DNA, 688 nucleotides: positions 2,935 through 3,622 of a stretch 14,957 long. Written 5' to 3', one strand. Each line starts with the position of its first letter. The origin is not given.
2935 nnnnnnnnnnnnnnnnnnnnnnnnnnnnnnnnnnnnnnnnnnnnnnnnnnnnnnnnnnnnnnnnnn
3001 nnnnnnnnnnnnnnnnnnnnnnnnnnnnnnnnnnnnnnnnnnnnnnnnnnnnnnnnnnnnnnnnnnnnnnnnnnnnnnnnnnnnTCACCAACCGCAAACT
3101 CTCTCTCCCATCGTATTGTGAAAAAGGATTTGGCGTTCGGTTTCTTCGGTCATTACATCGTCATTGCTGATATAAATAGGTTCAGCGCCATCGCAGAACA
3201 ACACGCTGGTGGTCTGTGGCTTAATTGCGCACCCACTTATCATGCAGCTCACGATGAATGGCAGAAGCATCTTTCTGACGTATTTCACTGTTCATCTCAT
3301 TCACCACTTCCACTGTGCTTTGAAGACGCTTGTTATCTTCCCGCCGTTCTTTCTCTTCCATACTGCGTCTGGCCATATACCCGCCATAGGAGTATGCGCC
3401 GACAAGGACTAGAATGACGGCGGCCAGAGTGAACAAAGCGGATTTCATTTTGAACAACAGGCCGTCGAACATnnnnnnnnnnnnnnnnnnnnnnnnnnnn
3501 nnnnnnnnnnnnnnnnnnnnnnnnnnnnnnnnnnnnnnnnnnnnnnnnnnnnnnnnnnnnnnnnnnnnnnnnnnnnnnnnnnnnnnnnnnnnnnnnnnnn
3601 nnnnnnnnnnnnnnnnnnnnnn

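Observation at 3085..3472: Overlapping spanin-like pair that is atypically short and not proline-rich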

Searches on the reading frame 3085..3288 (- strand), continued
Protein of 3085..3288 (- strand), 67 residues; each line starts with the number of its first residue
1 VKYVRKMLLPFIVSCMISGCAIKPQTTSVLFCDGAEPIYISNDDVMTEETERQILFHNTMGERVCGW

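Call 84: fold_search(model_id=the predicted structure, library=pdb)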
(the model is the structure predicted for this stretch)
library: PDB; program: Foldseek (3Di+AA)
matches with E <= 10: 0; with E <= 0.001: 0
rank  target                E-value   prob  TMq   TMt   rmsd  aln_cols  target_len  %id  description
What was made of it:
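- Tried and rejected: No match (call 84).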

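Call 87: search_protein_representatives(alignment_id=A5)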
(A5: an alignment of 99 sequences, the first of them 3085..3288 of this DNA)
Query: 99 sequences, 79 profile positions. Proteins with E-value up to 0.001 (for the whole library): 2334; up to 1e-10: 552; up to 1e-30: 0. The best 150 are listed.
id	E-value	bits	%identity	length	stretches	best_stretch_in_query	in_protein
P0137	3.6e-25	103.4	-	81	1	3-75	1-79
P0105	4.0e-25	103.3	-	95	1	3-75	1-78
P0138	1.7e-22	94.9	-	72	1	7-71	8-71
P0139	3.8e-22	93.7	-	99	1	3-70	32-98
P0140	5.1e-22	93.3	-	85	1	3-74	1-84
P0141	1.0e-21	92.4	-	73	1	4-75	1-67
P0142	1.3e-21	92.1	-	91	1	3-72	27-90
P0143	1.2e-20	88.9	-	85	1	4-72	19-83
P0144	1.4e-20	88.7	-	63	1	3-68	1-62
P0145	1.8e-20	88.4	-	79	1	7-72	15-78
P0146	1.8e-20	88.4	-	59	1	8-69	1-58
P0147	2.8e-20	87.8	-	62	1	13-72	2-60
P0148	3.0e-20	87.7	-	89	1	7-76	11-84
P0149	3.0e-20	87.7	-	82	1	4-75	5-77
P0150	3.5e-20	87.5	-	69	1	3-69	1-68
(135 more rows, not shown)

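Call 88: find_encoding_contigs(protein=P0077, flank=3000, max_places=2)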
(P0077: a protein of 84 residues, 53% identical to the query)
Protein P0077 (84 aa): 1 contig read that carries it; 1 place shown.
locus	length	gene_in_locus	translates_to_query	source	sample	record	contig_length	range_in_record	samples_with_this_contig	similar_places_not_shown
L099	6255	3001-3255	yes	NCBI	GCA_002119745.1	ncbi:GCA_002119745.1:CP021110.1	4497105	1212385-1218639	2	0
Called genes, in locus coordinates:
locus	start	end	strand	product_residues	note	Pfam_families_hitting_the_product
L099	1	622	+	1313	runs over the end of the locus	PF24801:FNIII-A_GpJ (faint), PF13550:Phage-tail_3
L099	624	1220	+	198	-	-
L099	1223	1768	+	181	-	PF14301:DUF4376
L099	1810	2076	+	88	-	-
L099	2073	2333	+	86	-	PF25612:DUF7940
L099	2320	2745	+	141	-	PF00959:Phage_lysozyme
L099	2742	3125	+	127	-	-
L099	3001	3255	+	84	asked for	-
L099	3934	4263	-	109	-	-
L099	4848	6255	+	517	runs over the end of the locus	PF06609:TRI12, PF07690:MFS_1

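Call 89: find_encoding_contigs(protein=P0063, flank=3000, max_places=2)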
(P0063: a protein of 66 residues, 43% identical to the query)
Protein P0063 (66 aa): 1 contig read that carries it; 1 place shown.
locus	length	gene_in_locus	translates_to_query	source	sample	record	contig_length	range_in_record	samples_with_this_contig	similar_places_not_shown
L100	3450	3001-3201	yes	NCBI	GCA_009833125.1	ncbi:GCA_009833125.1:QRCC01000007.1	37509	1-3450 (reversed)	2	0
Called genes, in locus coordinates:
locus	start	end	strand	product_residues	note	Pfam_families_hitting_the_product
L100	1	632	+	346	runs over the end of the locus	-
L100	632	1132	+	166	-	-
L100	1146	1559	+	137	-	PF23140:Gp80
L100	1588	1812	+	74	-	-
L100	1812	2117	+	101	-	-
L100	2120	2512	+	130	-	PF08291:Peptidase_M15_3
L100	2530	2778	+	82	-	PF25612:DUF7940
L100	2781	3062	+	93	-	-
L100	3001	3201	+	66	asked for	-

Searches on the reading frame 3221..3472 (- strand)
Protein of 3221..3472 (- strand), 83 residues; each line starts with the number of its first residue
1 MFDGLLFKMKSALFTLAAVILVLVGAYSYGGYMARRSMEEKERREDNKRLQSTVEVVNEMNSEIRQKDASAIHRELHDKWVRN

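Call 3: search_protein_families(library=phrogs, proteins=[window:3221-3472:-], max_evalue=0.01)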
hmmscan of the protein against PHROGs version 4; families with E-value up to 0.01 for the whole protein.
window:3221-3472:- (83 aa): 3 families
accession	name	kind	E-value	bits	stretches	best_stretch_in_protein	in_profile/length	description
phrog_1026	-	lysis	8.4e-22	78.2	1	5-83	3-84/85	Rz-like spanin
phrog_12535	-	unknown function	0.0043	18.1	1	8-55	7-54/93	-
phrog_1327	-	lysis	0.0095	16.8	0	9-64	5-60/158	Rz-like spanin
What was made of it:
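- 3221..3472 (-): i-spanin, 83 aa. Residues 1-33 hold a short N-tail (K8, K10) and the single TMD. Residues 34-83 form a highly charged helical periplasmic domain with no Cys and no hinge. Its ATG lies 2 nt after the endolysin stop codon. It matches phrog_1026 'Rz-like spanin' at 8.4e-22 over 79 of 83 residues (call 3).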

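Call 4: search_protein_families(library=pfam, proteins=[window:3221-3472:-], max_evalue=0.01)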
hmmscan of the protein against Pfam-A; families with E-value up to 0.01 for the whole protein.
window:3221-3472:- (83 aa): 0 families

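Call 9: find_homologous_proteins(query=window:3221-3472:-, max_evalue=0.001)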
Query window:3221-3472:- (83 aa): 15 proteins with E <= 0.001 among 15 candidates.
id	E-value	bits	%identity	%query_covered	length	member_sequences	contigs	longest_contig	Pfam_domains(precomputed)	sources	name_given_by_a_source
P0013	2.0e-44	166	98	100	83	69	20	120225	-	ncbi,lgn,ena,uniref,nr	ncbi:hypothetical protein HVV62_22345 (plasmid) [Escherichia coli]|uniref:hypothetical protein n=1 T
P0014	1.2e-40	154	87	100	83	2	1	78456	-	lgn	-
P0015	1.2e-39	151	87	100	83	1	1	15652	-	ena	-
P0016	1.9e-39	150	87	100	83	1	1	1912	-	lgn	-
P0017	3.5e-36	140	83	100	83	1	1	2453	-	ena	-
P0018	4.5e-35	136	96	84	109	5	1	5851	-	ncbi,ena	-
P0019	1.2e-34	135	80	100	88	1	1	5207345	-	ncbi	ncbi:hypothetical protein QM042_01775 [Escherichia coli]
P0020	1.8e-29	119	76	94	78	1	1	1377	-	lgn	-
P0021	1.4e-28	116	73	94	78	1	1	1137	-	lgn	-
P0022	8.1e-28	113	66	100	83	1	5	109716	-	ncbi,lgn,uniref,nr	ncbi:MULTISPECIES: hypothetical protein [Cronobacter]|uniref:hypothetical protein n=1 Tax=Cronobacte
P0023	1.1e-27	113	66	100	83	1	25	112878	-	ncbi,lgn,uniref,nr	ncbi:hypothetical protein [Cronobacter sakazakii]|uniref:hypothetical protein n=1 Tax=Cronobacter sa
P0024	2.1e-27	112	66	100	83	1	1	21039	-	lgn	-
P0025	1.2e-26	110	65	100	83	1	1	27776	-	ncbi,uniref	ncbi:hypothetical protein [Cronobacter sakazakii]|uniref:hypothetical protein n=1 Tax=Cronobacter sa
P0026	2.0e-26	109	66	100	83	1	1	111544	-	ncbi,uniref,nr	ncbi:hypothetical protein OH773_21855 (plasmid) [Buttiauxella sp. WJP83]|uniref:hypothetical protein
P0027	1.2e-20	91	94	61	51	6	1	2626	-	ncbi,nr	ncbi:hypothetical protein P3004_004534 [Escherichia coli]|nr:hypothetical protein [Escherichia coli]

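Call 22: search_dna_similar(query=window:3221-3472:-, collection=phages, mode=protein, max_evalue=1, max_rows=60, rows=spread)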
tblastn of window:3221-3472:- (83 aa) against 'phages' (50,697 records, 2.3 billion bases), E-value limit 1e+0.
Records with a match: 18; places in all: 18; records where one place covers at least 80% of the query: 18.
Best place of each record, by identity: 60-80% 12; <60% 6.
By first word of the organism name: Klebsiella 6; Escherichia 4; Salmonella 2; Pseudomonas 2; Proteus 2; Yersinia 2.
By host as written in the record: Salmonella enterica subsp. enterica serovar Typhimurium strain LT2 2; Pseudomonas aeruginosa 2; Proteus mirabilis 2; Yersinia pestis EV76-CN 2; Escherichia coli strain SCU-175 1; Escherichia coli strain SCU-107 1; - 1; Klebsiella pneumoniae 4727 1; and 6 more.
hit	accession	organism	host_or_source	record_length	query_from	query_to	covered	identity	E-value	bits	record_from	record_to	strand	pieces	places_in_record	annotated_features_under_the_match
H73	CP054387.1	Escherichia phage CMS-2020a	Escherichia coli strain SCU-175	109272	1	83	100%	68.7%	2e-31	119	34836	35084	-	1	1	record has no annotation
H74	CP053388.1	Escherichia phage CMS-2020a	Escherichia coli strain SCU-107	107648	1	83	100%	67.5%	7e-31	118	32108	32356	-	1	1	record has no annotation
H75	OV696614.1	Escherichia phage Cyrano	-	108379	1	83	100%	67.5%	7e-31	118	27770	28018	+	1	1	Rz spanin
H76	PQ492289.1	Klebsiella phage vB_KpnS_p4727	Klebsiella pneumoniae 4727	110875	1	83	100%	65.1%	2e-28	111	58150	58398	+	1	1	record has no annotation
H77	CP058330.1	Klebsiella phage vB_Kpn_1825-KPC53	Klebsiella pneumoniae subsp. pneumoniae ...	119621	3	83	98%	65.9%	7e-28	109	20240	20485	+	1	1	record has no annotation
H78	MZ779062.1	Klebsiella phage pJN2-26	horse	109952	1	83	100%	63.9%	5e-28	110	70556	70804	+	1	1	hypothetical protein | putative Rz1 protein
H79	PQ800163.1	Klebsiella phage Kpn_R1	Klebsiella pneumoniae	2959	1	83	100%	63.9%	1e-27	109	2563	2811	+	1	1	record has no annotation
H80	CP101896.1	Klebsiella phage GArcari-2022b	Klebsiella pneumoniae strain 4011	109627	1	83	100%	63.9%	1e-27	109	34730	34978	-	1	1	record has no annotation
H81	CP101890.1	Klebsiella phage GArcari-2022a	Klebsiella pneumoniae strain 9362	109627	1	83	100%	63.9%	1e-27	109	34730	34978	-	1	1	record has no annotation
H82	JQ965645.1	Salmonella phage SSU5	Salmonella enterica subsp. enterica ...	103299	1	83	100%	63.9%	2e-27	108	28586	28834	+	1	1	hypothetical protein | putative Rz1 protein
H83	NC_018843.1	Salmonella phage SSU5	Salmonella enterica subsp. enterica ...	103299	1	83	100%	63.9%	2e-27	108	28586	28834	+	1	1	Rz-like spanin (x2)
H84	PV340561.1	Escherichia phage PhiR41_1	Escherichia coli str. K-12 substr. ...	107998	1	83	100%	61.4%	2e-27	108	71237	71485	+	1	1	hypothetical protein (x2)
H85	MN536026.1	Pseudomonas phage vB_Pae-SS2019XI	Pseudomonas aeruginosa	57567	1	83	100%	35.7%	2e-5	46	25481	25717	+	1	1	hypothetical protein (x2)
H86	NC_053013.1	Pseudomonas phage vB_Pae-SS2019XI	Pseudomonas aeruginosa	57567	1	83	100%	35.7%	2e-5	46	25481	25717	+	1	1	Rz-like spanin | endolysin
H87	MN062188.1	Proteus phage Saba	Proteus mirabilis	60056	4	82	95%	32.1%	2e-2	37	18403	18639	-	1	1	i-spanin | o-spanin | ribosome_binding_site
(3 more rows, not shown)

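Call 24: get_annotated_region(hit=H87, flank=1800)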
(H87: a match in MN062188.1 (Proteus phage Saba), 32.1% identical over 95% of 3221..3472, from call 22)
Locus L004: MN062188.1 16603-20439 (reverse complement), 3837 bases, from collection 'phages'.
description: Proteus phage Saba, complete genome.
organism: Proteus phage Saba (NCBI taxid 2596672)
taxonomy: Viruses; Duplodnaviria; Heunggongvirae; Uroviricota; Caudoviricetes; Casjensviridae; Cenphatecvirus; Cenphatecvirus saba
host: Proteus mirabilis; source: waste water treatment plant influent sample; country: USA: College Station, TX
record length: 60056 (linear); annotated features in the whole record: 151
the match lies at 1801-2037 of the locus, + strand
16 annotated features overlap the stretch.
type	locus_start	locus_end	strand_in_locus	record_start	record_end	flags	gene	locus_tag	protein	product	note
CDS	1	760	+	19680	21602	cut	-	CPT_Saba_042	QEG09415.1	hypothetical protein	-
regulatory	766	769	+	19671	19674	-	-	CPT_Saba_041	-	ribosome_binding_site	CPT_Saba_041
CDS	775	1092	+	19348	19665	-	-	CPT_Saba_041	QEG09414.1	lytic esterase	BLASTp similarity to Salmonella phage Chi lysis protein B, UniProtKB entry A0A1U8QND7_9CAUD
regulatory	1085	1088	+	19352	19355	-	-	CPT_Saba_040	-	ribosome_binding_site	CPT_Saba_040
CDS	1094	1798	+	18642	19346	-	-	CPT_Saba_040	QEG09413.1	lysin A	BLASTp similarity to Salmonella phage Chi lysis protein A, UniProtKB entry A0A1U8QW72_9CAUD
regulatory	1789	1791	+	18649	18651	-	-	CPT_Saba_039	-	ribosome_binding_site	CPT_Saba_039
CDS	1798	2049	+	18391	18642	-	-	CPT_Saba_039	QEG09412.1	i-spanin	TMHMM predicts single transmembrane domain near N-terminus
regulatory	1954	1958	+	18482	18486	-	-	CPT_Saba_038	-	ribosome_binding_site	CPT_Saba_038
CDS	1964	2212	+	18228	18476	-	-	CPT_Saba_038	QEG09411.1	o-spanin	LipoP predicts SPII cleavage site at FALVG | C for lipobox motif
CDS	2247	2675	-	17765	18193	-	-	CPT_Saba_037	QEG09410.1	hypothetical protein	-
CDS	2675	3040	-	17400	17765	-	-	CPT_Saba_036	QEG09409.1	hypothetical protein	-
regulatory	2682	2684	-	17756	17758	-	-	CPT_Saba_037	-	ribosome_binding_site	CPT_Saba_037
CDS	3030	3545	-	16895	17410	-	-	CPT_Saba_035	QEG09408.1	hypothetical protein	-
regulatory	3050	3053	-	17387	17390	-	-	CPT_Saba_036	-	ribosome_binding_site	CPT_Saba_036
regulatory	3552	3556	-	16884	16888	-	-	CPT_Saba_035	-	ribosome_binding_site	CPT_Saba_035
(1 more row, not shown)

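Call 25: get_annotated_region(hit=H86, flank=1800)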
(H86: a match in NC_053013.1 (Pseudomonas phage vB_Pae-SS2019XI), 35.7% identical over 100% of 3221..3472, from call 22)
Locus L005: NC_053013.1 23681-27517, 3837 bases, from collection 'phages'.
description: Pseudomonas phage vB_Pae-SS2019XI, complete genome.
organism: Pseudomonas phage vB_Pae-SS2019XI (NCBI taxid 2660688)
taxonomy: Viruses; Duplodnaviria; Heunggongvirae; Uroviricota; Caudoviricetes; Casjensviridae; Maxdohrnvirus; Maxdohrnvirus SS2019XI
host: Pseudomonas aeruginosa; source: waste water; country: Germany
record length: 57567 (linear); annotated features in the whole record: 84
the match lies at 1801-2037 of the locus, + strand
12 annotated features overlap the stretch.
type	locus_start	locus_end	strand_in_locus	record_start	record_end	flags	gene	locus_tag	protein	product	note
CDS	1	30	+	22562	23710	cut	-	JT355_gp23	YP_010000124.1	virion structural protein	GP023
CDS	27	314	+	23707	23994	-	-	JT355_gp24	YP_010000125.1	hypothetical protein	GP024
CDS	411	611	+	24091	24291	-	-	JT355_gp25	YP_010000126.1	hypothetical protein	GP025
CDS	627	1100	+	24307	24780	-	-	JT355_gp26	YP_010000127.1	Rz-like spanin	GP026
CDS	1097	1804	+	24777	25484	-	-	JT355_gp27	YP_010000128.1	endolysin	GP027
CDS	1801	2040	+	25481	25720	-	-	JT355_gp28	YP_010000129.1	Rz-like spanin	GP028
CDS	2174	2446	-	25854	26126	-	-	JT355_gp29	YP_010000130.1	hypothetical protein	GP029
CDS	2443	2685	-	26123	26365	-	-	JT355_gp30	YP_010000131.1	hypothetical protein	GP030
CDS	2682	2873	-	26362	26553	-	-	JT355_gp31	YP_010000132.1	hypothetical protein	GP031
CDS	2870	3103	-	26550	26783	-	-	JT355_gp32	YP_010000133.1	hypothetical protein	GP032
CDS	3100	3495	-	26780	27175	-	-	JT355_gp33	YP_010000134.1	hypothetical protein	GP033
CDS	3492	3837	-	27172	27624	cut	-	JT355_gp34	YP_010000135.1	GTP-binding domain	GP034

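Call 27: find_related_loci(query=A1, collection=genome_contigs, flank=2500)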
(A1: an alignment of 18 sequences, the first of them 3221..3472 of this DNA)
Query A1 (83 aa) in genome_contigs; peptide patterns used: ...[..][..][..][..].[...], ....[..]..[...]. (x = any residue, [..] = any of these).
214 stretches matched a pattern; 4 encode a relative of the query (tblastn E <= 1e-3); 4 distinct loci.
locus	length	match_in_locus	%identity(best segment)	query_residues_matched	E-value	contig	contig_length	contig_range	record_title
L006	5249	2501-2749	64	1-83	9e-33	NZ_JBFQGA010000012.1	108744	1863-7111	Kluyvera sp. STS39-E contig00012, whole genome shotgun sequence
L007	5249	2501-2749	63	1-83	3e-32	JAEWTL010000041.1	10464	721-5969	MAG: Bacillota bacterium isolate OH_SDB_141 k127_1103007, whole genome shotgun sequence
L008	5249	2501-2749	63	1-83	4e-32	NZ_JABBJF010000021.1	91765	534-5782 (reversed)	Kluyvera sichuanensis strain 090646 contig00021, whole genome shotgun sequence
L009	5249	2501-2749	63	1-83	3e-32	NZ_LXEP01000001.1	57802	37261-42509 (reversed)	Buttiauxella gaviniae ATCC 51604 Sequence00001, whole genome shotgun sequence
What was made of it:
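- Tried and rejected: Only 4 loci (call 27), because the collection holds one genome per species.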

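Call 63: search_protein_families(library=ncbifam, proteins=[window:3221-3472:-], max_evalue=1)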
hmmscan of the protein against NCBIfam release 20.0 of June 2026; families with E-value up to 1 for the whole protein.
window:3221-3472:- (83 aa): 7 families
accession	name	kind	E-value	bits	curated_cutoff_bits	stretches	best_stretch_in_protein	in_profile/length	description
NF008753.0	PRK11788.1-1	equivalog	0.0014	17.8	395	1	19-68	5-54/389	lipopolysaccharide assembly protein LapB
TIGR02741.1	TraQ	equivalog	0.0088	16.2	111.6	1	12-46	41-76/93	type-F conjugative transfer system pilin chaperone TraQ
NF045849.1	ICE_MMCAP2_0565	equivalog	0.018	14.7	40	1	7-50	14-56/80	Mbov_0395 family pilin-like conjugal transfer protein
NF008756.0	PRK11788.1-4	equivalog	0.02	13.9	474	1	20-67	6-53/389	lipopolysaccharide assembly protein LapB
NF010287.0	PRK13727.1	equivalog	0.034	14.1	105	1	13-46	43-77/82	type-F conjugative transfer system pilin chaperone TraQ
NF008754.0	PRK11788.1-2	equivalog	0.062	12.4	670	1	19-50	5-35/386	lipopolysaccharide assembly protein LapB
NF051431.1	Rv0361_Cterm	subfamily_domain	0.11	12.7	37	1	12-74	5-59/140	Rv0361 family membrane protein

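Call 65: search_protein_families(library=padloc, proteins=[window:3221-3472:-], max_evalue=1)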
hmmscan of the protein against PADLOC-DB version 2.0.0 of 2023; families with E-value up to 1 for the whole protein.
window:3221-3472:- (83 aa): 0 families

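Call 68: predict_structure(alignment_id=A6)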
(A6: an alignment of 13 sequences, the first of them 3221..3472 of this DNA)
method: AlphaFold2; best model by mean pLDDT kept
length: 83 residues; sequences in the alignment: 13
mean_pLDDT: 77.4   pTM: 0.28
mean pLDDT of the five models: 77.4, 70.7, 68.8, 68.3, 67.4
residues with pLDDT >= 90: 0; 70-90: 77; 50-70: 6; < 50: 0
segments of 3 or more residues with pLDDT < 50: none
pLDDT, mean of each block of 10 residues (from residue 1): 69 83 84 77 74 75 77 81 74
secondary structure, 60 per line:
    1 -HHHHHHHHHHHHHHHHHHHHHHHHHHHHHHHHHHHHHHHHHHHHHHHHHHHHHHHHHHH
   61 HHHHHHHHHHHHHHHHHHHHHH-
elements in order: H2-82
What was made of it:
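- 3221..3472 (-): AF2 predicts a single helix, residues 2-82, with pLDDT 77 (call 68).
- The i-spanin is predicted as one helix (call 68).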
